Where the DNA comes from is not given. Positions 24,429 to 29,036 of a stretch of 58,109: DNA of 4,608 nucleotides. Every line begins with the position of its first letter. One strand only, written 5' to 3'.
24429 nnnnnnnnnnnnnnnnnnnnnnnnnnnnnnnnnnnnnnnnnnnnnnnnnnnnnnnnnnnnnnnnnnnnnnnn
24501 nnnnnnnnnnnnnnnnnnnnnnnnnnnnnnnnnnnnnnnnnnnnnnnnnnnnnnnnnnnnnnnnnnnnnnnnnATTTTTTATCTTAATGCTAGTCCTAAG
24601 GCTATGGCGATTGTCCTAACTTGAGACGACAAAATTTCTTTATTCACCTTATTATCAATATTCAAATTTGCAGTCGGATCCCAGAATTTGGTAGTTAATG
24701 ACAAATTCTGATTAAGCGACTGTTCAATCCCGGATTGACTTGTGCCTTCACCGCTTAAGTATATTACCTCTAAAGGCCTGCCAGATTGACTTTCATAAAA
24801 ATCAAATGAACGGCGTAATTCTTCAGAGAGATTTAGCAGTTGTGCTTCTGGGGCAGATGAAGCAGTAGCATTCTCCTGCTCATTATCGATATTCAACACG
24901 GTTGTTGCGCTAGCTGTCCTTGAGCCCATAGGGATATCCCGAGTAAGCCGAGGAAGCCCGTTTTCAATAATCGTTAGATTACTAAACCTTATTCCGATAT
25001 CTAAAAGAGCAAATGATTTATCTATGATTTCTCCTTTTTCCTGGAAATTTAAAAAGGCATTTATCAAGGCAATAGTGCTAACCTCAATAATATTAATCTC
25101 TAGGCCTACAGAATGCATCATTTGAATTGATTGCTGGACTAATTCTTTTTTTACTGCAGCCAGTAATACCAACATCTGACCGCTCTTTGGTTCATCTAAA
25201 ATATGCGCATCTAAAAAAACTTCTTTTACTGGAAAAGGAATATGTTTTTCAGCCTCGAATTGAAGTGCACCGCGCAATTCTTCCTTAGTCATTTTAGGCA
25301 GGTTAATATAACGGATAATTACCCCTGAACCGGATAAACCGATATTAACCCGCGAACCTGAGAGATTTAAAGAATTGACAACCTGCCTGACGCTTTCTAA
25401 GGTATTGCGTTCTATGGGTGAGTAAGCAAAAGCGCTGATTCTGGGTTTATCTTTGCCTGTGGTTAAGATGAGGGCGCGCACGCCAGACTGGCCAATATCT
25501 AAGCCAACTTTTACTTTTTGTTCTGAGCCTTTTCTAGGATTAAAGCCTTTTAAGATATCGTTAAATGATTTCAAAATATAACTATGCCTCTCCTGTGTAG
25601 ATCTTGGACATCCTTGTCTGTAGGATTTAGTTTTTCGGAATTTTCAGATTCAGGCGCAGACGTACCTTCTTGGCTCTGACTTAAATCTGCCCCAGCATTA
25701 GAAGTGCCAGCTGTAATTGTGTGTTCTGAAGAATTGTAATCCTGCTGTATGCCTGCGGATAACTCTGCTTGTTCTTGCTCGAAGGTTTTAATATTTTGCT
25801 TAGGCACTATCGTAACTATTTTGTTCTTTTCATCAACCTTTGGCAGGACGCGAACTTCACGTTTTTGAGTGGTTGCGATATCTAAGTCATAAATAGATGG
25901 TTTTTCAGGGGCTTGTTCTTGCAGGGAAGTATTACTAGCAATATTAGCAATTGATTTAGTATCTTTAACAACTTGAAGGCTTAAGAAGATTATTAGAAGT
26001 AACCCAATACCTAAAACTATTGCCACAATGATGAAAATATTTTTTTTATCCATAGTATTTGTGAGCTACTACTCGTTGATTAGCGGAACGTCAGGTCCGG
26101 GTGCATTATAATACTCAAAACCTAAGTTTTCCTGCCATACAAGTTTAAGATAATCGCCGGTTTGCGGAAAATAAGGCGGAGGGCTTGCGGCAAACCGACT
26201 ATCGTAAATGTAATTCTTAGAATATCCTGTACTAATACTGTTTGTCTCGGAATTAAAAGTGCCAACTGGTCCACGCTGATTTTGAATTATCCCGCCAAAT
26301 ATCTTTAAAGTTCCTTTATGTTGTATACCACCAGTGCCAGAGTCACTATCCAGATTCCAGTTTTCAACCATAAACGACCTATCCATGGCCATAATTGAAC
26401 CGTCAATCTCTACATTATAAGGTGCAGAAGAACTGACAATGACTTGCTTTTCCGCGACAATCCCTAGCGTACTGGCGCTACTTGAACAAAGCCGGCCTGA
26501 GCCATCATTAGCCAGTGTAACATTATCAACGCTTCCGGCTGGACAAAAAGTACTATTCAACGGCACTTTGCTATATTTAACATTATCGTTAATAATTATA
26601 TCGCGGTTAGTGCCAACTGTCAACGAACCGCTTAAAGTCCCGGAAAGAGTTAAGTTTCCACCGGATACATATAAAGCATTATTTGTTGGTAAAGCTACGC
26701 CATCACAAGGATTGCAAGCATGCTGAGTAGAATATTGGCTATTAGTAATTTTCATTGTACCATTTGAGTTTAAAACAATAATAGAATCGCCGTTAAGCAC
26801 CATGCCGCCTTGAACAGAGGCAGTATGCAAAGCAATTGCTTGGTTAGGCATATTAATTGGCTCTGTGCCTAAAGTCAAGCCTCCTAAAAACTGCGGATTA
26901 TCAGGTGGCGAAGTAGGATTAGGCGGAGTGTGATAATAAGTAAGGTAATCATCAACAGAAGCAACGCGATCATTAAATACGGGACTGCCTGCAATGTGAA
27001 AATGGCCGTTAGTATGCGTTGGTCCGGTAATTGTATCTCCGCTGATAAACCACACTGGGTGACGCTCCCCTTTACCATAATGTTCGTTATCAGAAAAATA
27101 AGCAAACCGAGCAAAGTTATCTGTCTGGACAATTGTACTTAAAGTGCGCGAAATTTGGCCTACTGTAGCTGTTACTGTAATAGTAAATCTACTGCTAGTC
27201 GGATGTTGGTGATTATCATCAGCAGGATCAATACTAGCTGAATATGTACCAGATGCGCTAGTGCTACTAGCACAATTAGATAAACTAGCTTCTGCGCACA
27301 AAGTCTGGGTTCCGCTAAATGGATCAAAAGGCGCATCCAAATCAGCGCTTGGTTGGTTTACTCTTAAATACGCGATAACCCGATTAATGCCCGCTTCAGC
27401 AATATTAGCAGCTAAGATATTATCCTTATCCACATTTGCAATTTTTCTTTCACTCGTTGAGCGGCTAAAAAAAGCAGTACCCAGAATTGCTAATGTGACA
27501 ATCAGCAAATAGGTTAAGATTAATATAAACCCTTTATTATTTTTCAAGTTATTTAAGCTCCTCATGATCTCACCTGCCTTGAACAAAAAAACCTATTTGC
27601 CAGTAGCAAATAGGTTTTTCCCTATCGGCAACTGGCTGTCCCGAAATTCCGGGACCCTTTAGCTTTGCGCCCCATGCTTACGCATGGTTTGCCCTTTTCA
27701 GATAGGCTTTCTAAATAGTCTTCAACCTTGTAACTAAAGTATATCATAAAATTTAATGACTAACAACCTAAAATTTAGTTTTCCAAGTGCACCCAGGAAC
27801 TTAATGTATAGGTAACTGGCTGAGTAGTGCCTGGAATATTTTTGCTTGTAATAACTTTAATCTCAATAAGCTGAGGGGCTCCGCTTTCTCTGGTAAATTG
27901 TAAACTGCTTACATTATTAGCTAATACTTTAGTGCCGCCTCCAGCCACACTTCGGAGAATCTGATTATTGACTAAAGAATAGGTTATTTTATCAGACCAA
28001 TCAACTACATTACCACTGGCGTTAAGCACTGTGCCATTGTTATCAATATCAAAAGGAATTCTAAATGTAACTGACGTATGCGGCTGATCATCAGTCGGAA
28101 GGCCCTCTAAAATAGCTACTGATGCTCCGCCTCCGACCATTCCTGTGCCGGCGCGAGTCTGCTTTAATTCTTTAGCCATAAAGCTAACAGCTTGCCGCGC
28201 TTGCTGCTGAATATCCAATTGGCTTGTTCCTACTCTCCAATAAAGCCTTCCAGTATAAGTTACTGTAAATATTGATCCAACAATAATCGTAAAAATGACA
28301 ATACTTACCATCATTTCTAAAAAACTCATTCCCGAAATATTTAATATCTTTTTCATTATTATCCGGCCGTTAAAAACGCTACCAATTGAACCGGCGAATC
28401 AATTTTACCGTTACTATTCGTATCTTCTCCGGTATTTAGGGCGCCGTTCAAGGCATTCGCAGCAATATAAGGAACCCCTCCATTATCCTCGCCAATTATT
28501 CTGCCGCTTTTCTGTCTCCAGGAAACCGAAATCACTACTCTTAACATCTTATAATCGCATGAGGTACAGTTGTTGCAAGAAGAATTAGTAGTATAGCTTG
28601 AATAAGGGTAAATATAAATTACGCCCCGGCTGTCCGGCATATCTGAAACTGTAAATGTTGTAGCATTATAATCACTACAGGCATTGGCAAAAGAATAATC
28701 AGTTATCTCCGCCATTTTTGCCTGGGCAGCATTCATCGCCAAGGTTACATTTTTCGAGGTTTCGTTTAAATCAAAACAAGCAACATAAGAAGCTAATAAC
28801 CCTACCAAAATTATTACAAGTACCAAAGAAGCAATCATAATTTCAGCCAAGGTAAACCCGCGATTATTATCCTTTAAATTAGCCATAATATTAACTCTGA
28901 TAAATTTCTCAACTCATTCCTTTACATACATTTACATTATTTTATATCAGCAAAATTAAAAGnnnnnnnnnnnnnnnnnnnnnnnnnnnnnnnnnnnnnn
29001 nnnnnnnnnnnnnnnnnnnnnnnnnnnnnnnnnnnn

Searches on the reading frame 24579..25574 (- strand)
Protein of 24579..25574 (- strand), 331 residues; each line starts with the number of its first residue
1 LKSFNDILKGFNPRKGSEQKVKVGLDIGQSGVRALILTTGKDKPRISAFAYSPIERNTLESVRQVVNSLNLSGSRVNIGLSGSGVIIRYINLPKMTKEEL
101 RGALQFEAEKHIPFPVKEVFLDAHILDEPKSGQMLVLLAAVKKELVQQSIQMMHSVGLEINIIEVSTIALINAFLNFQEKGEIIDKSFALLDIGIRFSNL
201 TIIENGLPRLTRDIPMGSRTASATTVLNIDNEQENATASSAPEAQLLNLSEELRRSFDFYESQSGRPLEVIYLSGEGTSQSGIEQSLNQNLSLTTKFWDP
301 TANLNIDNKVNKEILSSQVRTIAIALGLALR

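Call 72: search_protein_families(library=pfam, proteins=[window:24579-25574:-], max_evalue=0.001)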
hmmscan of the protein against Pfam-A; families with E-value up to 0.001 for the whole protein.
window:24579-25574:- (331 aa): 2 families
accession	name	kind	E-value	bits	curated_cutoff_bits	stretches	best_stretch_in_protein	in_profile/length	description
PF11104.14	PilM_2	-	5.2e-39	134.6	27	1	24-331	1-338/340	Type IV pilus assembly protein PilM;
PF05134.19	T2SSL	-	0.00014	21.8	25.5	1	74-170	47-138/231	Type II secretion system (T2SS), protein L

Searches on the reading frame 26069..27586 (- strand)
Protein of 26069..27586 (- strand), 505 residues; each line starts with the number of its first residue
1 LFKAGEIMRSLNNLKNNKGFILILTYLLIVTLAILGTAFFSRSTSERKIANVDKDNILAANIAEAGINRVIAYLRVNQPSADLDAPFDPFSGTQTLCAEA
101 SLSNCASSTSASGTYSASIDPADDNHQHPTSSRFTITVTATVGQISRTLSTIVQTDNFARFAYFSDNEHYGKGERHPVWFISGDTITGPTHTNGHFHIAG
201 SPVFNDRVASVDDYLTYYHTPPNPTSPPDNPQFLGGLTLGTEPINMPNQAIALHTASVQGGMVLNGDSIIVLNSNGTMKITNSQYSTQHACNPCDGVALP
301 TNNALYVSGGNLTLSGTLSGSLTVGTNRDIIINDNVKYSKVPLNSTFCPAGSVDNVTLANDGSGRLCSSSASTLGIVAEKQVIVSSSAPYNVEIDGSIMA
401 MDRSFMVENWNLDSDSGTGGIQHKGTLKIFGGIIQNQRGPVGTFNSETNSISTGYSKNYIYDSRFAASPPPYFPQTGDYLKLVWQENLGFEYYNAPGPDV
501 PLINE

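Call 72: search_protein_families(library=pfam, proteins=[window:26069-27586:-], max_evalue=0.001)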
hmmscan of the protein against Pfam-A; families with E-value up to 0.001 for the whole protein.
window:26069-27586:- (505 aa): 1 family
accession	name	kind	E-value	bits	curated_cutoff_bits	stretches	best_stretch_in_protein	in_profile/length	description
PF16241.10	DUF4900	-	2.2e-06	28.3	29.4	1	157-210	35-86/89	Domain of unknown function (DUF4900)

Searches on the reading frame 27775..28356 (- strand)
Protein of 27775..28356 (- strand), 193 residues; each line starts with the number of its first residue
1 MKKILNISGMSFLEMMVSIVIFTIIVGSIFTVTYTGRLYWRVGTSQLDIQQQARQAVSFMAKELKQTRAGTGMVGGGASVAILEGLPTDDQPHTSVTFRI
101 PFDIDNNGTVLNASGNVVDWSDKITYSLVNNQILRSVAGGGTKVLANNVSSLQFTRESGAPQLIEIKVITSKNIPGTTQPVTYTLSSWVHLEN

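Call 72: search_protein_families(library=pfam, proteins=[window:27775-28356:-], max_evalue=0.001)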
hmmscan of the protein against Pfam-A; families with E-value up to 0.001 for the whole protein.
window:27775-28356:- (193 aa): 1 family
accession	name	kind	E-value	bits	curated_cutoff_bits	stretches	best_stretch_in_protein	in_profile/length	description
PF15980.10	ComGF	-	0.00011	22.8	27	1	122-158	49-85/100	Putative Competence protein ComGF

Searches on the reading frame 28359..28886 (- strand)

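Call 72: search_protein_families(library=pfam, proteins=[window:28359-28886:-], max_evalue=0.001)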
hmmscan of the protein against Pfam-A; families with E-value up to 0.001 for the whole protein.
window:28359-28886:- (175 aa): 1 family
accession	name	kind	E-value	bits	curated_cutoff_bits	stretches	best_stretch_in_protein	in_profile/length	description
PF07963.17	N_methyl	-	4.9e-06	26.3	21.2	1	7-31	3-27/27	Prokaryotic N-terminal methylation motif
